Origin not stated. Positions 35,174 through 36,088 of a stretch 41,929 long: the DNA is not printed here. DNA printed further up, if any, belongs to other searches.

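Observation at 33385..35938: Atypical lysis cassette ending in a lipoprotein translationally coupled to a class-3 lipase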

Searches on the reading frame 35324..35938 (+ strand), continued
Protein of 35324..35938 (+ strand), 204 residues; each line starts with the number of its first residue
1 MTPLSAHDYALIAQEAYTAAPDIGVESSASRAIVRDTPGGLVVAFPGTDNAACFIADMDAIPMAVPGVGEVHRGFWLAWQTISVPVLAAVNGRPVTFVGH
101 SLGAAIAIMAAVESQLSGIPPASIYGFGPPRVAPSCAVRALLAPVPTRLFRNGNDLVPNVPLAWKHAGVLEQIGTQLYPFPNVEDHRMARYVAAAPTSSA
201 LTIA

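Call 33: find_homologous_proteins(query=window:35324-35935:+, max_evalue=0.00001)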
Query window:35324-35935:+ (204 aa): 531 proteins with E <= 0.00001 among 1399 candidates; the best 120 are listed.
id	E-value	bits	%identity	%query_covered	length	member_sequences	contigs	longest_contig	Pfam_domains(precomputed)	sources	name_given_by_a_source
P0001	1.3e-128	445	100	100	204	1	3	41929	PF01764.32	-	-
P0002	1.5e-115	402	89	100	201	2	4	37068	PF01764.32,PF12697.14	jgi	jgi:hypothetical protein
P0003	6.3e-90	318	74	97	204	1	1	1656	PF01764.32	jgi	jgi:hypothetical protein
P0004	1.7e-86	307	71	94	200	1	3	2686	PF01764.32,PF12697.14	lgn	-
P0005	9.4e-86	305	69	99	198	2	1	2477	PF01764.32,PF12697.14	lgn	-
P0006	1.1e-82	295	67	98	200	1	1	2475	PF01764.32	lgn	-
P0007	2.0e-82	294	70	94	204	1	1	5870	PF01764.32,PF12697.14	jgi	jgi:pimeloyl-ACP methyl ester carboxylesterase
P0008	4.3e-82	293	70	95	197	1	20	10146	PF01764.32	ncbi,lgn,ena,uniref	ncbi:lipase family protein [Trinickia sp.]|uniref:lipase family protein n=1 Tax=Trinickia sp. TaxID=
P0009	3.1e-81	290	68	97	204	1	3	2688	PF01764.32,PF12697.14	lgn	-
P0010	1.4e-79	285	66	94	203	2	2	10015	PF01764.32,PF12697.14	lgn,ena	-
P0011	7.7e-79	282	68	95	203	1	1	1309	PF01764.32,PF12697.14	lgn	-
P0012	6.0e-78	279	66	98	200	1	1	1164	PF01764.32,PF12697.14,PF00975.27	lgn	-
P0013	4.9e-77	276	65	95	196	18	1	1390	PF01764.32,PF12697.14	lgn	-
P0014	8.4e-77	276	65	96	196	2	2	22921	PF01764.32,PF12697.14,PF00975.27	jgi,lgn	jgi:predicted lipase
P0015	7.0e-76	273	65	94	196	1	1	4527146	PF01764.32,PF12697.14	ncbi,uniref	ncbi:triacylglycerol lipase [Paraburkholderia youngii]|uniref:lipase family protein n=1 Tax=Paraburk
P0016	2.4e-75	271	63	95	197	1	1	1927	PF01764.32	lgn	-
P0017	2.5e-75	271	64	92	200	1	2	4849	PF01764.32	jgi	jgi:hypothetical protein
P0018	3.3e-75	270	62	96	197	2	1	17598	PF01764.32,PF12697.14,PF00975.27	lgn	-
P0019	4.5e-75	270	64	95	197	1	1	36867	PF01764.32,PF00975.27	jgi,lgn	jgi:hypothetical protein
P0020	5.3e-75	270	64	94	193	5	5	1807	PF01764.32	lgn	-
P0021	6.1e-75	269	64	95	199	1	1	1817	PF01764.32,PF12697.14,PF00975.27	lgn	-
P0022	1.2e-74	268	64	97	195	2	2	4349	PF01764.32,PF12697.14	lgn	-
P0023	1.7e-74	268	63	93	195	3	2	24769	PF01764.32,PF12697.14,PF00975.27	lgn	-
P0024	1.8e-74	268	64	95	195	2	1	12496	PF01764.32,PF12697.14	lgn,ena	-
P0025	1.9e-74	268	62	95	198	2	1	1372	PF01764.32,PF12697.14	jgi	jgi:triacylglycerol lipase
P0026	2.0e-74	268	64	94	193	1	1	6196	PF01764.32,PF00975.27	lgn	-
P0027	2.5e-74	267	63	94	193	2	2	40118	PF01764.32,PF12697.14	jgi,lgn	jgi:hypothetical protein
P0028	4.3e-74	267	63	94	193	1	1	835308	PF01764.32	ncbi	ncbi:lipase family protein [Burkholderia sp. JPY481]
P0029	4.7e-74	267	64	92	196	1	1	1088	PF01764.32,PF12697.14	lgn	-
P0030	4.7e-74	267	63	94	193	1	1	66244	PF01764.32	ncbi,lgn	ncbi:MAG TPA: lipase family protein [Terriglobales bacterium]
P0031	5.2e-74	266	63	94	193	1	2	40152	PF01764.32,PF12697.14,PF00975.27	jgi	jgi:triacylglycerol lipase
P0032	6.0e-74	266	63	94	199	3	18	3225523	PF01764.32,PF12697.14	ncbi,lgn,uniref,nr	ncbi:alpha/beta fold hydrolase [Burkholderia cenocepacia]|uniref:alpha/beta fold hydrolase n=1 Tax=B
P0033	6.1e-74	266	64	95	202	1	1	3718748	PF01764.32,PF12697.14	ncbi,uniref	ncbi:alpha/beta fold hydrolase [Burkholderia theae]|uniref:alpha/beta fold hydrolase n=1 Tax=Burkhol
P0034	7.9e-74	266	64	92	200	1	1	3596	PF01764.32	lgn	-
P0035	8.4e-74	266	63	94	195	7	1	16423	PF01764.32,PF12697.14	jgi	jgi:hypothetical protein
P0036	9.7e-74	266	63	95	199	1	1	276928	PF01764.32,PF12697.14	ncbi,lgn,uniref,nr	ncbi:lipase, class 3 [Burkholderia lata]|uniref:alpha/beta fold hydrolase n=1 Tax=Burkholderia lata 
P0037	1.1e-73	265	63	95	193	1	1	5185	PF01764.32,PF12697.14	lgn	-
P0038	1.3e-73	265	64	94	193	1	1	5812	PF01764.32,PF12697.14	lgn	-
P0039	1.5e-73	265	60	99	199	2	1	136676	PF01764.32,PF12697.14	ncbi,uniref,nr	ncbi:alpha/beta fold hydrolase [Burkholderia cenocepacia]|uniref:alpha/beta fold hydrolase n=1 Tax=B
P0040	1.9e-73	265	64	94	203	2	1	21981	PF01764.32,PF12697.14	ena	-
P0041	2.2e-73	264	62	94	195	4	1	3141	PF01764.32,PF12697.14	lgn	-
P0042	2.3e-73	264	63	99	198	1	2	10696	PF01764.32,PF26363.2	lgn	-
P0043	2.3e-73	264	62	95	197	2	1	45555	PF01764.32,PF12697.14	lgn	-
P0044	2.3e-73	264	63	94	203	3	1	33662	PF01764.32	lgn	-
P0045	3.2e-73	264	62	96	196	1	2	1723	PF01764.32,PF12697.14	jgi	jgi:triacylglycerol lipase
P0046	3.5e-73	264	61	94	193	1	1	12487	PF01764.32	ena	-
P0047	4.2e-73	263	62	98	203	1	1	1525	PF01764.32,PF12697.14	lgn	-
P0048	4.9e-73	263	61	94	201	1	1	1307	PF01764.32,PF12697.14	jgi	jgi:triacylglycerol lipase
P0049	5.0e-73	263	63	94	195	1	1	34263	PF01764.32,PF12697.14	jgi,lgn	jgi:hypothetical protein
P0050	6.8e-73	263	61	94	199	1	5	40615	PF01764.32,PF12697.14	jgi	jgi:predicted lipase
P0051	6.9e-73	263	62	98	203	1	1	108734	PF01764.32,PF12697.14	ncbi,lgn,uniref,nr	ncbi:alpha/beta fold hydrolase [Burkholderia cenocepacia]|uniref:alpha/beta fold hydrolase n=1 Tax=B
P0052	7.3e-73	263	65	95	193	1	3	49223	PF01764.32,PF12697.14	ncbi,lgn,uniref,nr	ncbi:hypothetical protein LMG22037_05616 [Paraburkholderia phenoliruptrix]|uniref:Fungal lipase-type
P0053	8.6e-73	262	63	95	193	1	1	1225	PF01764.32,PF12697.14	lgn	-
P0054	9.6e-73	262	62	98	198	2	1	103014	PF01764.32,PF12697.14,PF00975.27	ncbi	ncbi:alpha/beta fold hydrolase [Burkholderia cenocepacia]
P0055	9.9e-73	262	63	94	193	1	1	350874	PF01764.32,PF12697.14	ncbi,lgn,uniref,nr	ncbi:alpha/beta fold hydrolase [Burkholderia lata]|uniref:alpha/beta fold hydrolase n=1 Tax=Burkhold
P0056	1.3e-72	262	62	95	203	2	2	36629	PF01764.32,PF12697.14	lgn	-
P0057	1.6e-72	262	62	95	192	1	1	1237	PF01764.32,PF12697.14,PF00975.27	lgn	-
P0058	1.7e-72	261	64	95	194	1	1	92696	PF01764.32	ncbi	ncbi:lipase family protein [Burkholderia sp. PU8-34]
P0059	2.1e-72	261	63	95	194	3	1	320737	PF01764.32,PF12697.14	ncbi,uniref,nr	ncbi:lipase [Burkholderia ubonensis]|uniref:lipase family protein n=1 Tax=Burkholderia ubonensis Tax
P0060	2.2e-72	261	61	95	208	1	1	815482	PF01764.32,PF12697.14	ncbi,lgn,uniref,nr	ncbi:alpha/beta fold hydrolase [Burkholderia cepacia]|uniref:alpha/beta fold hydrolase n=1 Tax=Burkh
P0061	2.6e-72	261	60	94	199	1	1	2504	PF01764.32,PF12697.14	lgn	-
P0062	3.0e-72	261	63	94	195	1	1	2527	PF01764.32,PF12697.14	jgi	jgi:alpha-beta hydrolase superfamily lysophospholipase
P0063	3.4e-72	260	61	94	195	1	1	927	PF01764.32,PF12697.14,PF26363.2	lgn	-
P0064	3.6e-72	260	61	96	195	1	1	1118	PF01764.32,PF12697.14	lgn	-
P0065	4.1e-72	260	62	95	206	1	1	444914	PF01764.32,PF12697.14,PF00975.27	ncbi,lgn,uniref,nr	ncbi:alpha/beta fold hydrolase [Burkholderia anthina]|uniref:alpha/beta fold hydrolase n=1 Tax=Burkh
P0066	4.4e-72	260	62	98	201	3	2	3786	PF01764.32,PF12697.14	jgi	jgi:triacylglycerol lipase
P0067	5.2e-72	260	61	98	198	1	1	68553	PF01764.32,PF12697.14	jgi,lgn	jgi:hypothetical protein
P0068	6.8e-72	259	62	95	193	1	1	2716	PF01764.32,PF12697.14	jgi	jgi:hypothetical protein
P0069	7.0e-72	259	62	94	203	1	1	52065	PF01764.32,PF12697.14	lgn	-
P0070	1.0e-71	259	62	94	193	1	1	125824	PF01764.32,PF12697.14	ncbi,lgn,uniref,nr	ncbi:lipase family protein [Paraburkholderia atlantica]|uniref:lipase family protein n=1 Tax=Parabur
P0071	1.1e-71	259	62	97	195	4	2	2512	PF01764.32,PF00975.27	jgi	jgi:hypothetical protein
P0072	1.1e-71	259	62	94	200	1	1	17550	PF01764.32,PF12697.14,PF00975.27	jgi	jgi:triacylglycerol lipase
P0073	1.3e-71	259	60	98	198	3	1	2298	PF01764.32,PF12697.14,PF00975.27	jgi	-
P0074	1.4e-71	258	62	95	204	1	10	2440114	PF01764.32,PF12697.14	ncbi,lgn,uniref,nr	ncbi:alpha/beta fold hydrolase [Burkholderia multivorans]|uniref:alpha/beta fold hydrolase n=1 Tax=B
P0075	1.6e-71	258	63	95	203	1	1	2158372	PF01764.32,PF12697.14,PF00975.27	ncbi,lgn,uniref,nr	ncbi:lipase family protein [Burkholderia sp. HI2500]|uniref:lipase family protein n=1 Tax=Burkholder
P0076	1.7e-71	258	62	94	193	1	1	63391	PF01764.32,PF12697.14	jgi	jgi:predicted lipase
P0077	2.2e-71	258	61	95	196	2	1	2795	PF01764.32,PF12697.14,PF00975.27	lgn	-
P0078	2.4e-71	258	61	94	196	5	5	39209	PF01764.32,PF12697.14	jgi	jgi:triacylglycerol lipase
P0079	2.6e-71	258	62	94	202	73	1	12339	PF01764.32,PF12697.14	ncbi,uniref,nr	ncbi:alpha/beta fold hydrolase [Burkholderia vietnamiensis]|uniref:alpha/beta fold hydrolase n=1 Tax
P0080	2.8e-71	257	62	94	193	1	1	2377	PF01764.32,PF12697.14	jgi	jgi:hypothetical protein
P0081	2.9e-71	257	62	94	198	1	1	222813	PF01764.32,PF12697.14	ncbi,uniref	ncbi:alpha/beta fold hydrolase [Paraburkholderia sp. RL18-085-BIA-A]|uniref:alpha/beta fold hydrolas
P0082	3.0e-71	257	62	98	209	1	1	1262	PF01764.32,PF12697.14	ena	-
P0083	3.0e-71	257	61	95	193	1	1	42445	PF01764.32,PF12697.14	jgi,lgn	jgi:hypothetical protein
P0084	3.1e-71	257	61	95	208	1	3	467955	PF01764.32,PF12697.14,PF00975.27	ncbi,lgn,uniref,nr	ncbi:TPA: alpha/beta fold hydrolase [Burkholderia cenocepacia]|uniref:lipase family protein n=1 Tax=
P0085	3.3e-71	257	62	94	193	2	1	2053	PF01764.32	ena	-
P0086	3.5e-71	257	62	94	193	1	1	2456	PF01764.32,PF12697.14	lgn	-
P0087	4.1e-71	257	61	94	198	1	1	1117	PF01764.32,PF00975.27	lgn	-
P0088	4.2e-71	257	62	98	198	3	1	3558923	PF01764.32,PF12697.14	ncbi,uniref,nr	ncbi:alpha/beta fold hydrolase [Burkholderia sp. CCA53]|uniref:alpha/beta fold hydrolase n=1 Tax=Bur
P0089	4.3e-71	257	61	97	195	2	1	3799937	PF01764.32,PF12697.14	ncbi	-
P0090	4.5e-71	257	60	98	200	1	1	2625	PF01764.32,PF12697.14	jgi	jgi:alpha-beta hydrolase superfamily lysophospholipase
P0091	4.5e-71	257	63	95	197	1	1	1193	PF01764.32,PF12697.14,PF00975.27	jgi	-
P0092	5.5e-71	257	63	94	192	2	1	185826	PF01764.32,PF12697.14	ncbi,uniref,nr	ncbi:lipase family protein [Burkholderia cenocepacia]|uniref:Alpha/beta fold hydrolase n=1 Tax=Burkh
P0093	5.9e-71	256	60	94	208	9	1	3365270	PF01764.32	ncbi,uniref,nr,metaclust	ncbi:lipase family protein [Burkholderia multivorans]|uniref:lipase family protein n=1 Tax=Burkholde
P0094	7.4e-71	256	61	98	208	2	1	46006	PF01764.32,PF12697.14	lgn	-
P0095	8.0e-71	256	62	96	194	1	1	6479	PF01764.32,PF12697.14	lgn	-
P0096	8.8e-71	256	62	95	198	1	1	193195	PF01764.32,PF12697.14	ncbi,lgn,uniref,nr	ncbi:alpha/beta fold hydrolase [Burkholderia cenocepacia]|uniref:alpha/beta fold hydrolase n=1 Tax=B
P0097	1.0e-70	256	62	98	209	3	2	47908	PF01764.32,PF12697.14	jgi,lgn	jgi:hypothetical protein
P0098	1.1e-70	256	61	100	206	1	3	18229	PF01764.32,PF12697.14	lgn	-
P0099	1.2e-70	255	62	95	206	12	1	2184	PF01764.32,PF12697.14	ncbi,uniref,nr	ncbi:alpha/beta fold hydrolase [Burkholderia cenocepacia]|uniref:alpha/beta fold hydrolase n=1 Tax=B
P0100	1.2e-70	255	61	96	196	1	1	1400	PF01764.32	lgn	-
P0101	1.2e-70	255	62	95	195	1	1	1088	PF01764.32,PF12697.14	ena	-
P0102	1.2e-70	255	61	98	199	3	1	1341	PF01764.32,PF12697.14,PF00975.27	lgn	-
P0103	1.2e-70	255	63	95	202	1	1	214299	PF01764.32,PF12697.14,PF00975.27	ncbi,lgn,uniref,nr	ncbi:alpha/beta fold hydrolase [Burkholderia sp. BCC0398]|uniref:alpha/beta fold hydrolase n=1 Tax=B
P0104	1.2e-70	255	61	95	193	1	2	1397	PF01764.32,PF12697.14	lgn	-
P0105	1.3e-70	255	63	95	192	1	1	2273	PF01764.32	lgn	-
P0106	1.4e-70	255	63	95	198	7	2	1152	PF01764.32,PF12697.14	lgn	-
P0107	1.8e-70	255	62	95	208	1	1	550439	PF01764.32,PF12697.14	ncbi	ncbi:alpha/beta fold hydrolase [Burkholderia sp. YIM B11467]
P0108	2.1e-70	255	62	95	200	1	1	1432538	PF01764.32,PF12697.14,PF00975.27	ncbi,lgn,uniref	ncbi:alpha/beta fold hydrolase [Paraburkholderia sp. GAS82]|uniref:alpha/beta fold hydrolase n=1 Tax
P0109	2.1e-70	255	63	94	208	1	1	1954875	PF01764.32,PF12697.14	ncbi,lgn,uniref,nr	ncbi:lipase family protein [Burkholderia cenocepacia]|uniref:lipase family protein n=1 Tax=Burkholde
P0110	2.4e-70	254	60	95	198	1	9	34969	PF01764.32,PF12697.14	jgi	jgi:hypothetical protein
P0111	2.6e-70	254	58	98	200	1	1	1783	PF01764.32,PF00975.27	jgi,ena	jgi:triacylglycerol lipase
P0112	2.8e-70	254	63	92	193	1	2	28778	PF01764.32,PF12697.14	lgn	-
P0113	2.8e-70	254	63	92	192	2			PF01764.32,PF12697.14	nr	nr:lipase family protein [Paraburkholderia atlantica]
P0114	3.1e-70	254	62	96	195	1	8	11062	PF01764.32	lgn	-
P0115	3.3e-70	254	59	95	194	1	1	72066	PF01764.32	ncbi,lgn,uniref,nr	ncbi:lipase family protein [Paraburkholderia sp. Cpub6]|uniref:lipase family protein n=1 Tax=Parabur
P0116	3.8e-70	254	62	95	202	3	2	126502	PF01764.32,PF12697.14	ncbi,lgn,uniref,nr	ncbi:hypothetical protein FEP95_04738 [Burkholderia multivorans]|uniref:alpha/beta fold hydrolase n=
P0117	4.1e-70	254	61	94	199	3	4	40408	PF01764.32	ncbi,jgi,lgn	jgi:pimeloyl-ACP methyl ester carboxylesterase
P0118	4.3e-70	254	61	94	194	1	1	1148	PF01764.32,PF12697.14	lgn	-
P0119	4.4e-70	254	61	95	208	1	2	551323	PF01764.32,PF12697.14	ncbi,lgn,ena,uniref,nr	ncbi:alpha/beta fold hydrolase [Burkholderia cepacia]|uniref:alpha/beta fold hydrolase n=1 Tax=Burkh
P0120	4.7e-70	253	59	95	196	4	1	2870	PF01764.32,PF12697.14,PF26363.2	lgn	-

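Call 40: search_protein_families(library=pfam, max_evalue=0.01, proteins=[L003:4837-5235:+])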
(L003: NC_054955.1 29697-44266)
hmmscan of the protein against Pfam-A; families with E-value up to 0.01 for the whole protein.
L003:4837-5235:+ (132 aa): 0 families

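Call 42: predict_structure(alignment_id=A4)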
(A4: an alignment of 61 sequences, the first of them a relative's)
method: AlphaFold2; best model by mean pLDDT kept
length: 204 residues; sequences in the alignment: 61
mean_pLDDT: 94.2   pTM: 0.92
mean pLDDT of the five models: 94.2, 93.7, 91.9, 91.8, 91.3
residues with pLDDT >= 90: 185; 70-90: 11; 50-70: 5; < 50: 3
segments of 3 or more residues with pLDDT < 50: 202-204
pLDDT, mean of each block of 10 residues (from residue 1): 89 98 96 96 97 94 98 99 98 97 99 97 98 98 98 93 96 87 88 88 44
secondary structure, 60 per line:
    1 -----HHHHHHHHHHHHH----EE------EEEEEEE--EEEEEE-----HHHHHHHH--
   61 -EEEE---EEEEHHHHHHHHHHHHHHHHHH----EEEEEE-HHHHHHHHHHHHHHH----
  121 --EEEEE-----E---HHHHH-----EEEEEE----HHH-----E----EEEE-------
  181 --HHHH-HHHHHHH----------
elements in order: H6-18 E31-37 E40-45 H51-58 E62-65 E69-72 H73-90 E95-100 H102-116 E123-127 H137-141 E147-152 E170-173 H183-186 H188-194

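Call 45: fold_search(model_id=the predicted structure, library=pdb)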
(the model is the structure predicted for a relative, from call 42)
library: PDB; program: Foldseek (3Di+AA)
matches with E <= 10: 1488; with E <= 0.001: 47
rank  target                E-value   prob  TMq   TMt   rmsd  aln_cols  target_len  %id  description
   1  1uwc_A                6.5e-11  1.00  0.72  0.57   2.9       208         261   21  Feruloyl esterase from Aspergillus niger (released 2004-05-06)
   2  1usw_A                1.5e-10  1.00  0.68  0.54   4.5       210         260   22  Crystal Structure of Ferulic Acid Esterase from Aspergillus niger (released 2004-04-23)
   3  4tgl                  6.5e-10  1.00  0.63  0.50   3.1       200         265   26  CATALYSIS AT THE INTERFACE: THE ANATOMY OF A CONFORMATIONAL CHANGE IN A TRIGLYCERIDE LIPASE (released 1993-07-15)
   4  2bjh_A                7.3e-10  1.00  0.70  0.56   3.5       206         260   21  Crystal Structure Of S133A AnFaeA-ferulic acid complex (released 2005-09-07)
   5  2ix9_A                1.1e-09  1.00  0.71  0.57   3.3       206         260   21  Respective role of protein folding and glycosylation in the thermal stability of recombinant Feruloyl Esterase A (released 2006-10-18)
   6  1uza_A                1.3e-09  1.00  0.73  0.58   2.9       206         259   21  Crystallographic structure of a feruloyl esterase from Aspergillus niger (released 2004-10-19)
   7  6qpp                  1.6e-09  1.00  0.62  0.42   5.2       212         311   22  Rhizomucor miehei lipase propeptide complex, native (released 2019-03-13)
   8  3tgl                  4.7e-09  1.00  0.69  0.54   4.9       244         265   20  STRUCTURE AND MOLECULAR MODEL REFINEMENT OF RHIZOMUCOR MIEHEI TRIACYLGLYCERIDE LIPASE: A CASE STUDY OF THE USE OF SIMULA (released 1993-07-15)
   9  6qpr                  5.3e-09  1.00  0.60  0.41   5.8       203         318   23  Rhizomucor miehei lipase propeptide complex, Ser95/Ile96 deletion mutant (released 2019-03-13)
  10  5ch8                  8.8e-09  1.00  0.64  0.50   6.3       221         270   21  Crystal structure of MDLA N225Q mutant form Penicillium cyclopium (released 2016-04-20)
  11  3ngm_A                9.3e-09  1.00  0.61  0.43   5.6       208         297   24  Crystal structure of lipase from Gibberella zeae (released 2011-05-25)
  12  6unv                  1.7e-08  1.00  0.57  0.45   8.6       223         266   21  Crystal structure of a methanol tolerant lipase/esterase from the fungus Rasamsonia emersonii (released 2020-06-03)
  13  5ap9_A                2.7e-08  1.00  0.65  0.51   6.2       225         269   19  Controlled lid-opening in Thermomyces lanuginosus lipase - a switch for activity and binding (released 2016-09-28)
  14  1tgl                  2.9e-08  1.00  0.63  0.50   6.2       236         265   22  A SERINE PROTEASE TRIAD FORMS THE CATALYTIC CENTRE OF A TRIACYLGLYCEROL LIPASE (released 1990-10-15)
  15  6xok                  3.4e-08  1.00  0.63  0.50   6.1       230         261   17  X-ray structure of the rhombohedral form of the lipase from Thermomyces lanuginosa at 1.3 A resolution (released 2020-10-14)
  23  7x0d_B                1.7e-07  1.00  0.62  0.34   3.8       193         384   22  Crystal structure of phospholipase A1, CaPLA1 (released 2022-04-13)
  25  7x0d_A                2.3e-07  1.00  0.61  0.34   4.3       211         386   19  Crystal structure of phospholipase A1, CaPLA1 (released 2022-04-13)
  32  7x0d_C                6.0e-07  1.00  0.59  0.34   4.5       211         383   19  Crystal structure of phospholipase A1, CaPLA1 (released 2022-04-13)
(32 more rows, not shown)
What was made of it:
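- On Class-3 lipase (Pfam PF01764 Lipase_3): Foldseek hits 1uwc, 4tgl, 7x0d and others, E down to 6.5e-11, TM 0.6-0.73 (call 45).
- The best structural matches include a feruloyl esterase (call 45).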

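Call 59: search_protein_families(library=ncbifam, max_evalue=0.05, proteins=[window:35324-35935:+, L077:7135-7593:+])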
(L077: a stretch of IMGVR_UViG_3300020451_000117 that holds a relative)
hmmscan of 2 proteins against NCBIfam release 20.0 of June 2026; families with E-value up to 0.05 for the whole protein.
window:35324-35935:+ (204 aa): 2 families
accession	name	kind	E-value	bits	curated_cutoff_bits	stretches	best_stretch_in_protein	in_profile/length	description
NF041407.1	XopAP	subfamily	0.00045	19.6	400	1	95-139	168-217/318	XopAP family type III secretion system effector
NF011457.0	PRK14875.1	equivalog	0.045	12.7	307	0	86-113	191-218/372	acetoin dehydrogenase dihydrolipoyllysine-residue acetyltransferase subunit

L077:7135-7593:+ (153 aa): 0 families
